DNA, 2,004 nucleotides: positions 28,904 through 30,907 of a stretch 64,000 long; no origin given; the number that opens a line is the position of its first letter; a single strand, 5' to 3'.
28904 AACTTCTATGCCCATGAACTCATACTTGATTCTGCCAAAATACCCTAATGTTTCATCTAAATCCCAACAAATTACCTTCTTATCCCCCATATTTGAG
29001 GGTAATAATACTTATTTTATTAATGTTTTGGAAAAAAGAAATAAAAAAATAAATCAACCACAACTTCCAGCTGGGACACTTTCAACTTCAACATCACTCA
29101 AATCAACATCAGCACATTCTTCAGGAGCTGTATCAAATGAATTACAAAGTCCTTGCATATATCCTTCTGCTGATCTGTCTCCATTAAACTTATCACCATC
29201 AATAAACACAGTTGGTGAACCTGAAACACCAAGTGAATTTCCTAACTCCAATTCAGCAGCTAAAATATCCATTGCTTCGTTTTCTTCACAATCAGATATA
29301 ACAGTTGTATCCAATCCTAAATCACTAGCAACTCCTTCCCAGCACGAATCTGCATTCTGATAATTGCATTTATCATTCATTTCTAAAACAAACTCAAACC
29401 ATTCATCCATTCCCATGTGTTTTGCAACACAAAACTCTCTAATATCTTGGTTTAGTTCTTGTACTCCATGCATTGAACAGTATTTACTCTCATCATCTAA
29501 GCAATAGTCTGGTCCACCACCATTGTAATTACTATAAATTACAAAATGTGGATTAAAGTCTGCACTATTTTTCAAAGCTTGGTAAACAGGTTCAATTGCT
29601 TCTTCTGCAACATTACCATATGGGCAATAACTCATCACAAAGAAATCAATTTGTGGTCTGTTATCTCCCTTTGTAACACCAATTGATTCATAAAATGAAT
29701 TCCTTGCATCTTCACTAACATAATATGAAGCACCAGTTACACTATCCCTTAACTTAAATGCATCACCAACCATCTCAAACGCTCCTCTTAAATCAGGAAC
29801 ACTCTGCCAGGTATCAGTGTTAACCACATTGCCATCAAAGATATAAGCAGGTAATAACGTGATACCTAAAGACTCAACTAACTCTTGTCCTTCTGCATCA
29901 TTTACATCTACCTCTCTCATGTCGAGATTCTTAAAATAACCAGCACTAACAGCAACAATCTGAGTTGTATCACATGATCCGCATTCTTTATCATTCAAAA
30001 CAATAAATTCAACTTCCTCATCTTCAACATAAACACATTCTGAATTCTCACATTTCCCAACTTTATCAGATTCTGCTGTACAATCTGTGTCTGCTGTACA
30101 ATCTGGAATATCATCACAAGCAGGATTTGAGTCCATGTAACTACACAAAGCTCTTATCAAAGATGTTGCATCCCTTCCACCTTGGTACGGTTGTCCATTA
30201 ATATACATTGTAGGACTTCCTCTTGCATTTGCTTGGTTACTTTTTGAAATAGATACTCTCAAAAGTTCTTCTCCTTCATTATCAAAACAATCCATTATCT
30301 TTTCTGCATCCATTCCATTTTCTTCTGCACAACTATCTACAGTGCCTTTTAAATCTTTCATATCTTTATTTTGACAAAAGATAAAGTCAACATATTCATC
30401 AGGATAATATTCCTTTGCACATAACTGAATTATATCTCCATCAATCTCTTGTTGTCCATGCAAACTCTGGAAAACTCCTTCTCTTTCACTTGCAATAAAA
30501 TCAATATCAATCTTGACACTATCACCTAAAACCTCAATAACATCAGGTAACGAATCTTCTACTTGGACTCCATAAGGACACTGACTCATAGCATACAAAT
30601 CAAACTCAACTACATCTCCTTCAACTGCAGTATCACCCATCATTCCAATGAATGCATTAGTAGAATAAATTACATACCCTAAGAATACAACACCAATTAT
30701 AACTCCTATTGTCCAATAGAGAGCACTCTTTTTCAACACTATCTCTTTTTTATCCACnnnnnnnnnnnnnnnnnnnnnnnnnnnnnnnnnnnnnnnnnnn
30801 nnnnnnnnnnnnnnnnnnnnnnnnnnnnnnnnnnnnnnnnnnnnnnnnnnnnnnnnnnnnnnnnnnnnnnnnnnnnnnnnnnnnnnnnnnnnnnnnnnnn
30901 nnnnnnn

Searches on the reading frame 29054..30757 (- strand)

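Call 3: search_protein_families(library=pfam, proteins=[window:29054-30757:-], max_evalue=0.01)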
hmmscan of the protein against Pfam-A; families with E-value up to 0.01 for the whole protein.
window:29054-30757:- (567 aa): 5 families
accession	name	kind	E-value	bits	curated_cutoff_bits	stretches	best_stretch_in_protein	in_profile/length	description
PF03227.22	GILT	-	3.1e-15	56.8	22.4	2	53-146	3-106/107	Gamma interferon inducible lysosomal thiol reductase (GILT)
PF01323.26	DSBA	-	3.1e-13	50.4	25.6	2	474-530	126-183/191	DSBA-like thioredoxin domain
PF25011.1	VSR_TRX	-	9e-12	45.5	27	2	417-538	70-208/208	Vacuolar sorting receptor thioredoxin-like domain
PF13462.12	Thioredoxin_4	-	2.4e-07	31.5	23.2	1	478-533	104-159/165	Thioredoxin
PF13098.12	Thioredoxin_2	-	4e-05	24.3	27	0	489-534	60-95/104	Thioredoxin-like domain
